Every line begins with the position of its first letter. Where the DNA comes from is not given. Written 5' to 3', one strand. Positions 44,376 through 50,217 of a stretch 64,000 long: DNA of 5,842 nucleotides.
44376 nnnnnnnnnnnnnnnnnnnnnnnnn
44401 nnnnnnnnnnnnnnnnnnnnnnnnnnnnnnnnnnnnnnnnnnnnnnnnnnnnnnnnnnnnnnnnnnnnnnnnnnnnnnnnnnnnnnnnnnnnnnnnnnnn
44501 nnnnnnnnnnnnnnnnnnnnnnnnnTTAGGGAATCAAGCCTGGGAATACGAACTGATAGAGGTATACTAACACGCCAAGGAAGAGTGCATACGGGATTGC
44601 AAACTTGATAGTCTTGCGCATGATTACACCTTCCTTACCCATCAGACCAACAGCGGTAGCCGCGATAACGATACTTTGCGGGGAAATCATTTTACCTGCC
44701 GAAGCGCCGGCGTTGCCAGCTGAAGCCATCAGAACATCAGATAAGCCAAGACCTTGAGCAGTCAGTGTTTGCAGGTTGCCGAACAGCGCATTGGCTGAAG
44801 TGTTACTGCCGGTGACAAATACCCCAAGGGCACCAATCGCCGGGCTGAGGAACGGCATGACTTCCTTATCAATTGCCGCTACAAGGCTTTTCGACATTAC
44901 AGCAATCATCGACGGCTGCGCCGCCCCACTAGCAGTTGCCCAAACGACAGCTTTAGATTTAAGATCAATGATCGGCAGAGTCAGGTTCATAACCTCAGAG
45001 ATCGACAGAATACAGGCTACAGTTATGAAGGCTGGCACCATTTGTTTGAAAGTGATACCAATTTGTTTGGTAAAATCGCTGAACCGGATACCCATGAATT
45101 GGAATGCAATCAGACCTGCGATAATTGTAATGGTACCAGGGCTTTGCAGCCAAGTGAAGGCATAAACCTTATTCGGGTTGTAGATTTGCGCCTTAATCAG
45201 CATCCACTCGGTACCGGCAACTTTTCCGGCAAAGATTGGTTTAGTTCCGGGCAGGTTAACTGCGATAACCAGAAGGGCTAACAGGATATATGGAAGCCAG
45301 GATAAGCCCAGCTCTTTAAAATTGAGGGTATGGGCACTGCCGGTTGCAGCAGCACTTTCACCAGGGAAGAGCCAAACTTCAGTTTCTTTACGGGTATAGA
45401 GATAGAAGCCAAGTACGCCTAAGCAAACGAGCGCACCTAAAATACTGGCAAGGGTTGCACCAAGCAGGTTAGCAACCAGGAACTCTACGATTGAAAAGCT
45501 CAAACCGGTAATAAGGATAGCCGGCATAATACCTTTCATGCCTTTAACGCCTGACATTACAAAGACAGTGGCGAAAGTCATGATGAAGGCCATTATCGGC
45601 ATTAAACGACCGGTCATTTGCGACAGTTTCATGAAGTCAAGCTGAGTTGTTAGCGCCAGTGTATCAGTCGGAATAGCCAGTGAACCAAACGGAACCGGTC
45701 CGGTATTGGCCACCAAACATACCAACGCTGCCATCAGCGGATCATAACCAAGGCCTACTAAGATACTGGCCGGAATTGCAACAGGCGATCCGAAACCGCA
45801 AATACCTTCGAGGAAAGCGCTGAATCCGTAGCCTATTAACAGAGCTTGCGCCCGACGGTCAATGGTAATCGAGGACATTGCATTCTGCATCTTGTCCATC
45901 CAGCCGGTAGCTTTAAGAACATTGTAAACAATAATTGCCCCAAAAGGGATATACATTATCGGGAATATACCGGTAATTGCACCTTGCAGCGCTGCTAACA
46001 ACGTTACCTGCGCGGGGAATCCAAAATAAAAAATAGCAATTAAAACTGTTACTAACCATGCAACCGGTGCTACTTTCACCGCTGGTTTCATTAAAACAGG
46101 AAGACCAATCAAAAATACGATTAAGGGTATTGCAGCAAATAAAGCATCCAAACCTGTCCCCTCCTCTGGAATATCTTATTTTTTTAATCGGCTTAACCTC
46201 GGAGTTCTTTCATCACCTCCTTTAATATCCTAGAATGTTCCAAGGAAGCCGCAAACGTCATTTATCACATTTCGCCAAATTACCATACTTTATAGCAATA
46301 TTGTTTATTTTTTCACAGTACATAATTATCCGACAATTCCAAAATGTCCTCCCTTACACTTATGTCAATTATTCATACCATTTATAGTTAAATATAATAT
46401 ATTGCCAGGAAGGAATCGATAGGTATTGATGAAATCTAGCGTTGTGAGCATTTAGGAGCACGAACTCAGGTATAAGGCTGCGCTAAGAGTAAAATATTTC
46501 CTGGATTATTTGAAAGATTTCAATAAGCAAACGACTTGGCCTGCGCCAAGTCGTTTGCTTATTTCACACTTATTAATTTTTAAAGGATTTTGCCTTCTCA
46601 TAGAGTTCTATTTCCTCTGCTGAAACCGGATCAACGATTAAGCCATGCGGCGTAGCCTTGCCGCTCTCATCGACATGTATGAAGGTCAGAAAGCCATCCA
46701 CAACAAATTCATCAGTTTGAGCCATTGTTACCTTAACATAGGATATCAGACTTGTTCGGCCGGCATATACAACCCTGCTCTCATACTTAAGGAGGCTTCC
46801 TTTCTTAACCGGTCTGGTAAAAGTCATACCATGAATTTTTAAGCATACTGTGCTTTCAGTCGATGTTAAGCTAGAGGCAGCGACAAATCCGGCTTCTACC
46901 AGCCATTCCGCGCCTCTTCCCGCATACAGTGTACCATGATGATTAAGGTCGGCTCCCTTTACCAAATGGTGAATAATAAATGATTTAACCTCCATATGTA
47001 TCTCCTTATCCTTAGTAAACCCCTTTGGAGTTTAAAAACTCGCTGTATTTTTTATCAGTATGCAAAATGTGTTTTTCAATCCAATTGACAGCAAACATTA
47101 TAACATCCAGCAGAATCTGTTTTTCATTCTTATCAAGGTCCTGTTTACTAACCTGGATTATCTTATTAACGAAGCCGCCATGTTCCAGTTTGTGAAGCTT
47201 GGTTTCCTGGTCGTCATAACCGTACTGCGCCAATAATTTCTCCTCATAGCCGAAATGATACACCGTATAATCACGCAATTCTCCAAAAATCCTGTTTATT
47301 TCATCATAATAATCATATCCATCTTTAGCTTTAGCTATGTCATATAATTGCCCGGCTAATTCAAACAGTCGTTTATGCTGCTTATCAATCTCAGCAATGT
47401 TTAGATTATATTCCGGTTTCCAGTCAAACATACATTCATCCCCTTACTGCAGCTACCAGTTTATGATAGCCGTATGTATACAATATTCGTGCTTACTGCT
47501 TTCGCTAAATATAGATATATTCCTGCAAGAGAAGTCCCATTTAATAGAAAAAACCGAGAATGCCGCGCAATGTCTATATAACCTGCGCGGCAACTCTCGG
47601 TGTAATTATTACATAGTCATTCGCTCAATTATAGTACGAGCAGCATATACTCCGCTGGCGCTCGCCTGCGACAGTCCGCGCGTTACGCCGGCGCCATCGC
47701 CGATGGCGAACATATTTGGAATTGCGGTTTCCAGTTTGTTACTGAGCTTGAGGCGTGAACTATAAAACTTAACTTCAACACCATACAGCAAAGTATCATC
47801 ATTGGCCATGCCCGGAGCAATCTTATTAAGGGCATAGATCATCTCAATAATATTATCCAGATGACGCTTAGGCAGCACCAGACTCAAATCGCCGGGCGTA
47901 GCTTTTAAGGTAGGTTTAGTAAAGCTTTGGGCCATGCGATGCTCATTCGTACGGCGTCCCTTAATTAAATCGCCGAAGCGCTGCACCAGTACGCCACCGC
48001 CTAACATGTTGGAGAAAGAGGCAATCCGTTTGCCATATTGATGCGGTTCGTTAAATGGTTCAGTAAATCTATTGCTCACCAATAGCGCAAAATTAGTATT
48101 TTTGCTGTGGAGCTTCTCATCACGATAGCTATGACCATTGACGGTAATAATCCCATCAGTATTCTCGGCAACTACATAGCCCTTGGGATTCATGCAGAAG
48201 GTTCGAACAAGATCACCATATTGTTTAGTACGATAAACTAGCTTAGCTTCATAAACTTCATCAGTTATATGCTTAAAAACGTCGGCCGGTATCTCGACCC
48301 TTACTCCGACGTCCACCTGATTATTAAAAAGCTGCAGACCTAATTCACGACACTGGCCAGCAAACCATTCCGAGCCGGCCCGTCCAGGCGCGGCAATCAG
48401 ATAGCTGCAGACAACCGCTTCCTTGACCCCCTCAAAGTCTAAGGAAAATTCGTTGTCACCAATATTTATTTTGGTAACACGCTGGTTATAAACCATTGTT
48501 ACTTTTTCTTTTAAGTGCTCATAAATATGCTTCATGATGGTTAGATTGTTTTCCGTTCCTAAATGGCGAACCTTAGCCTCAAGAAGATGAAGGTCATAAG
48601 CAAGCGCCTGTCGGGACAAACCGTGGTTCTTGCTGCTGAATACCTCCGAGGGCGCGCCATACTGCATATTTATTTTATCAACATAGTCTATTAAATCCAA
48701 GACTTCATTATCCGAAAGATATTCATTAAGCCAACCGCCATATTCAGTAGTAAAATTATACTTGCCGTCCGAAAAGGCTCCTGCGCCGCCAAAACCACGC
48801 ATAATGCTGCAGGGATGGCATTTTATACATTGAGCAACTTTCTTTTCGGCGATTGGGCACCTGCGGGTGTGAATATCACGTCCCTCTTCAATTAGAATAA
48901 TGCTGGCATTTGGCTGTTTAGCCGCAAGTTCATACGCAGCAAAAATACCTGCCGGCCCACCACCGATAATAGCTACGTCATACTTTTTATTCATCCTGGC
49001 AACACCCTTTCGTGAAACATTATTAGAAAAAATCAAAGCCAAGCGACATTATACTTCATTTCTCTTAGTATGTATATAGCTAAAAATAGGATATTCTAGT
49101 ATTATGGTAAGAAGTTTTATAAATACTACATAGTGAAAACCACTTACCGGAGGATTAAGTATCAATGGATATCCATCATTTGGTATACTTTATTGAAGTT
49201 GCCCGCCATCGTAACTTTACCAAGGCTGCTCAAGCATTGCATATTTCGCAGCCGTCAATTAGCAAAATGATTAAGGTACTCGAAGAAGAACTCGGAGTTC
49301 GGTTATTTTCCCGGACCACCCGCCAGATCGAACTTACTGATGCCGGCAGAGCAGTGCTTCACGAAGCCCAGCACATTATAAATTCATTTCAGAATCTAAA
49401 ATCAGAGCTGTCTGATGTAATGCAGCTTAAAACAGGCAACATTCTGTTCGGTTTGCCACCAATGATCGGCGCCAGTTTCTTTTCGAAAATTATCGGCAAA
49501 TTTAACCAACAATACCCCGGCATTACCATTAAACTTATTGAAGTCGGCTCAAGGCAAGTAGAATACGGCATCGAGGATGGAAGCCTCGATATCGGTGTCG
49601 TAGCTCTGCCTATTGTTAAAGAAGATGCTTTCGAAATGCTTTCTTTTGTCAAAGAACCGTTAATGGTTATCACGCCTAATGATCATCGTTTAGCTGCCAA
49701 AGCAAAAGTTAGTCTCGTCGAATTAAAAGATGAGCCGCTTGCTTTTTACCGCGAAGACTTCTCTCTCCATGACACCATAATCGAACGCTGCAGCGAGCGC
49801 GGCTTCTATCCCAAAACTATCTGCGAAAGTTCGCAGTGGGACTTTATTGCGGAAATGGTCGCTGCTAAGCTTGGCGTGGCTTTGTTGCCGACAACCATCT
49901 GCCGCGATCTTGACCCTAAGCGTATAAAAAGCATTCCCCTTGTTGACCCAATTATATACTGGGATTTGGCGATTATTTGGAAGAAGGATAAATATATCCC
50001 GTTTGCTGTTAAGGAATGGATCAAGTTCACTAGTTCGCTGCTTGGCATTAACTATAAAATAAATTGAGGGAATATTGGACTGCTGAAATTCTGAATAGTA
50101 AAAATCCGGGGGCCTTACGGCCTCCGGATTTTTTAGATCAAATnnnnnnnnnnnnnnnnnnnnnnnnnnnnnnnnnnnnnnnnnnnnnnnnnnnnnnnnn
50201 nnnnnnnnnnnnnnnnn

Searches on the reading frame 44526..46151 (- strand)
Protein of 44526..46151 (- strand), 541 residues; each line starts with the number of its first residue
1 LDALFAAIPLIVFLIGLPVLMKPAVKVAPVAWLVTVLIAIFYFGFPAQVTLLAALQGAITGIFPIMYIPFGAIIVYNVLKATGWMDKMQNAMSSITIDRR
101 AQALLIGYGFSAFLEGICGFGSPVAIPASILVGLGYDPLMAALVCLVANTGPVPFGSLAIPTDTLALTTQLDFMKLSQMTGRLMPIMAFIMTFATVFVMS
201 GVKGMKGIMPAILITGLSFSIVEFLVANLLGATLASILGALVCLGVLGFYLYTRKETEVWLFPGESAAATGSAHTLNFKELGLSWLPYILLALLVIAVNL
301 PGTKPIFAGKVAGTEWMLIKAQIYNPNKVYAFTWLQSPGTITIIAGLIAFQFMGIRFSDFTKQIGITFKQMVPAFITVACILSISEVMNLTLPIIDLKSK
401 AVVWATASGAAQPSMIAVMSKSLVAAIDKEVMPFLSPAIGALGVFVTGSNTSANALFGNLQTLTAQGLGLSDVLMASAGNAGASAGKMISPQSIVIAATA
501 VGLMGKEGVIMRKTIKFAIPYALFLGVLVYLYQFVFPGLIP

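Call 27: search_protein_families(library=pfam, proteins=[window:44526-46151:-], max_evalue=0.0001)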
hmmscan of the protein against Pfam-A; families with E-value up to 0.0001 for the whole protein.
window:44526-46151:- (541 aa): 1 family
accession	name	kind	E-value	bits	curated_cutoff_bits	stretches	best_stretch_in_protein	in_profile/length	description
PF02652.20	Lactate_perm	-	1.2e-127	427.3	27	1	1-531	1-521/522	L-lactate permease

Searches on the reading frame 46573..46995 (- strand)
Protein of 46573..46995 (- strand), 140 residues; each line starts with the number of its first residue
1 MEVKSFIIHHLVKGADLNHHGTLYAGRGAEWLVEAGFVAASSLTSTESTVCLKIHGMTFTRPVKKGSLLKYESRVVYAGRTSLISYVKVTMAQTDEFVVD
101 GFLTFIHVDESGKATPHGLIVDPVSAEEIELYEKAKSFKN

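Call 27: search_protein_families(library=pfam, proteins=[window:46573-46995:-], max_evalue=0.0001)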
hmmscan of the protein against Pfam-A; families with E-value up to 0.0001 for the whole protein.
window:46573-46995:- (140 aa): 1 family
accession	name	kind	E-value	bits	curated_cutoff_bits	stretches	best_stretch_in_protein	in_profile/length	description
PF03061.28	4HBT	-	2.5e-07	31.3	20.6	1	20-90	1-71/79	Thioesterase superfamily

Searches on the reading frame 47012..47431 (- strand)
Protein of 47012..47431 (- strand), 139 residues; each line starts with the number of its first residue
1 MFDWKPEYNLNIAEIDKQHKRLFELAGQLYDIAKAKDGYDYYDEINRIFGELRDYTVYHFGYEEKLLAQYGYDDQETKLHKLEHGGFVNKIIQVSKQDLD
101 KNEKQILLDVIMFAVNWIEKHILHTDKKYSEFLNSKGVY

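Call 27: search_protein_families(library=pfam, proteins=[window:47012-47431:-], max_evalue=0.0001)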
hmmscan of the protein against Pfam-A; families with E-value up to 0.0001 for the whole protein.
window:47012-47431:- (139 aa): 1 family
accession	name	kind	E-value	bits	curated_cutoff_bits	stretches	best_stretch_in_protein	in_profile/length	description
PF01814.28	Hemerythrin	-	1.2e-13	52.1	25.3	1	12-130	3-124/127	Hemerythrin HHE cation binding domain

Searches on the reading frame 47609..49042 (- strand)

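Call 27: search_protein_families(library=pfam, proteins=[window:47609-49042:-], max_evalue=0.0001)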
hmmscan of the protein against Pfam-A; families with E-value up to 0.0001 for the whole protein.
window:47609-49042:- (477 aa): 7 families
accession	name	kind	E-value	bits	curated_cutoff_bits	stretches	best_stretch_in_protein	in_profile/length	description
PF07992.20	Pyr_redox_2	-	7.8e-14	52.2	26.1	1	21-220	1-108/291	Pyridine nucleotide-disulphide oxidoreductase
PF21688.3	FAD-depend_C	-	4.8e-13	50.2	27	1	267-424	35-195/197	FAD-dependent protein, C-terminal domain-like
PF01134.28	GIDA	-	1.3e-07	31.5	22.1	0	385-472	303-384/391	Glucose inhibited division protein A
PF03486.20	HI0933_like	-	1.8e-06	28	50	0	22-57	2-35/244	HI0933-like protein Rossmann domain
PF01266.30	DAO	-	6.2e-06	26.4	27.9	1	22-57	1-34/353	FAD dependent oxidoreductase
PF05834.18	Lycopene_cycl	-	8.8e-05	22.2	23.4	0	22-57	1-36/380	Lycopene cyclase protein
PF13450.12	NAD_binding_8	-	9.3e-05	23.1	21.9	0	25-57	1-31/68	NAD(P)-binding Rossmann-like domain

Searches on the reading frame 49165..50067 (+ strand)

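Call 27: search_protein_families(library=pfam, proteins=[window:49165-50067:+], max_evalue=0.0001)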
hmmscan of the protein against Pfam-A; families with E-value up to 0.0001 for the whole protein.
window:49165-50067:+ (300 aa): 2 families
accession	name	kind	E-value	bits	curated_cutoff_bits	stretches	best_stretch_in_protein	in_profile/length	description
PF03466.25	LysR_substrate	-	2.8e-46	158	28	1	90-288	5-203/209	LysR substrate binding domain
PF00126.33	HTH_1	-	9.7e-26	89.9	26.6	1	4-62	2-60/60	Bacterial regulatory helix-turn-helix protein, lysR family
